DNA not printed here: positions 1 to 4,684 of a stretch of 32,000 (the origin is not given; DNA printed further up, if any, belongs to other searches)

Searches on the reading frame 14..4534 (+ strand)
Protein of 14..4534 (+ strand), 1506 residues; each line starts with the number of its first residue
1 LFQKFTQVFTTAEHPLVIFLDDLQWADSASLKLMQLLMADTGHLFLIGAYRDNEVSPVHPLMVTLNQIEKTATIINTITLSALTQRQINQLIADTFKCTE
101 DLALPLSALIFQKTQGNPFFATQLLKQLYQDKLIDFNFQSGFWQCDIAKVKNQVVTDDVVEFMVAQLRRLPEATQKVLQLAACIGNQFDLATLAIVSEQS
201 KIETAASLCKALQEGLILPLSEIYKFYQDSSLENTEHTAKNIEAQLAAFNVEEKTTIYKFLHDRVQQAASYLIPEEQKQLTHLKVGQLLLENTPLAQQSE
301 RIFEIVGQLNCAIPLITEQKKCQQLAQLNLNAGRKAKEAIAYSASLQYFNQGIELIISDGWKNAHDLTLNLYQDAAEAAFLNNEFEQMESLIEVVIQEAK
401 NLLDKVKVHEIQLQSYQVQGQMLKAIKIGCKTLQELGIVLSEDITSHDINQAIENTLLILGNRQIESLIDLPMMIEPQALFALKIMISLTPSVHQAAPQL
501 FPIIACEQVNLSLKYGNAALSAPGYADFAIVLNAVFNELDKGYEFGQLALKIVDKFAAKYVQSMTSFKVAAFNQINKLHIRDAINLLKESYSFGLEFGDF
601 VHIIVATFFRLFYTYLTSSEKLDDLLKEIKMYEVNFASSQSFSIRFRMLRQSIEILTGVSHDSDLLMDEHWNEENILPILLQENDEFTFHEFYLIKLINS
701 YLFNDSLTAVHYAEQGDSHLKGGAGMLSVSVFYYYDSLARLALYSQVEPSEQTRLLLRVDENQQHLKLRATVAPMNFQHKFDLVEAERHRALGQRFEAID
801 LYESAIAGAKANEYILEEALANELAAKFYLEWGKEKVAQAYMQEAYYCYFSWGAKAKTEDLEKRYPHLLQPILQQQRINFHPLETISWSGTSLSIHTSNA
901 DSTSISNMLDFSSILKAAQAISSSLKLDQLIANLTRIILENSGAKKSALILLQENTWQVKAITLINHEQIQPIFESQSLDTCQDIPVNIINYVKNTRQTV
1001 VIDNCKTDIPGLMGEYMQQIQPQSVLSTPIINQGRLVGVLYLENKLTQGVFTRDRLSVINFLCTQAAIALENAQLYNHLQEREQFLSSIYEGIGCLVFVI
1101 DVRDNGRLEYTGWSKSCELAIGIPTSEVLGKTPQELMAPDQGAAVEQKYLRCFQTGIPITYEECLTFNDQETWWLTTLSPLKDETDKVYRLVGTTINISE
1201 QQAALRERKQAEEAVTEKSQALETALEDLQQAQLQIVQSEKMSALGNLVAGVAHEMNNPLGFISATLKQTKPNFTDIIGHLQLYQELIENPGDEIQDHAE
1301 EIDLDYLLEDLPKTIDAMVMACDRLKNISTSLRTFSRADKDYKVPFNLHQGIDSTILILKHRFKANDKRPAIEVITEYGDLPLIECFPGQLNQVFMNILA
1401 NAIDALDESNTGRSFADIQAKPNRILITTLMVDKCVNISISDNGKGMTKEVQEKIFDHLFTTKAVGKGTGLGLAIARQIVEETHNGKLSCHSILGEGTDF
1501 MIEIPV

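Call 10: search_protein_families(library=ncbifam, proteins=[window:14-4534:+], max_evalue=0.01)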
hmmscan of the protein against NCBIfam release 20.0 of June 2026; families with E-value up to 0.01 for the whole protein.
window:14-4534:+ (1506 aa): 50 families (the best 25 are shown)
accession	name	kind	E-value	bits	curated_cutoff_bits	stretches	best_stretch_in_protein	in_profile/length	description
NF038348.1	T2SS_HK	subfamily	4.2e-60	203.8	450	1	1204-1506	286-573/574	histidine kinase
NF052574.1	HisKinEspCMyxo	equivalog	1.4e-39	136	1200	2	1319-1505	464-636/785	serine histidine kinase EspC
NF008468.0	PRK11360.1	equivalog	8.7e-39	133.4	646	2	1313-1505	432-607/616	two-component system sensor histidine kinase AtoS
NF010411.0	PRK13837.1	equivalog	1.3e-31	109.5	647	2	1314-1506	488-675/828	two-component system VirA-like sensor kinase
NF007688.0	PRK10364.1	equivalog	1.4e-28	99.9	479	2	1317-1506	281-451/460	two-component system sensor histidine kinase ZraS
NF052573.1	HisKinEspAMyxo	equivalog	4.2e-28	97.8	1400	1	1229-1504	368-609/755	serine histidine kinase EspA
NF046026.1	HisKinCckACaul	equivalog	5.1e-28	97.6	1000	2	1326-1506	352-532/678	cell cycle histidine kinase CckA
NF046020.1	HisKinCckABruc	equivalog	3.5e-27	94.7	1000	2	1380-1505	580-706/868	cell cycle histidine kinase CckA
NF047466.1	hybrid_RR_LvrB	exception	3.5e-24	85.7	500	1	1294-1506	169-376/377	hybrid histidine kinase/response regulator LvrB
NF041777.1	sens_FixL_Rhizob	equivalog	1.5e-22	79.9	850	2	1390-1506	378-481/485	sensor protein FixL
NF047497.1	HK_LIC_12097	equivalog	8.1e-22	77.4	500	2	1384-1506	258-366/367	LIC_12097 family sensor histidine kinase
NF010076.0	PRK13557.1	subfamily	3.2e-21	75.3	631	1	1231-1505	149-393/540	histidine kinase famiy protein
NF008293.1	PRK11073.1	equivalog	3.9e-18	65.8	240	1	1322-1506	175-347/349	nitrogen regulation protein NR(II)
NF046044.1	PnpS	equivalog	2.2e-17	63.2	400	1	1321-1505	216-390/390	two-component system histidine kinase PnpS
NF047794.1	HisKinPtgB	equivalog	3.2e-16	58.7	1000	2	1314-1494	482-643/656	two-component system sensor histidine kinase PgtB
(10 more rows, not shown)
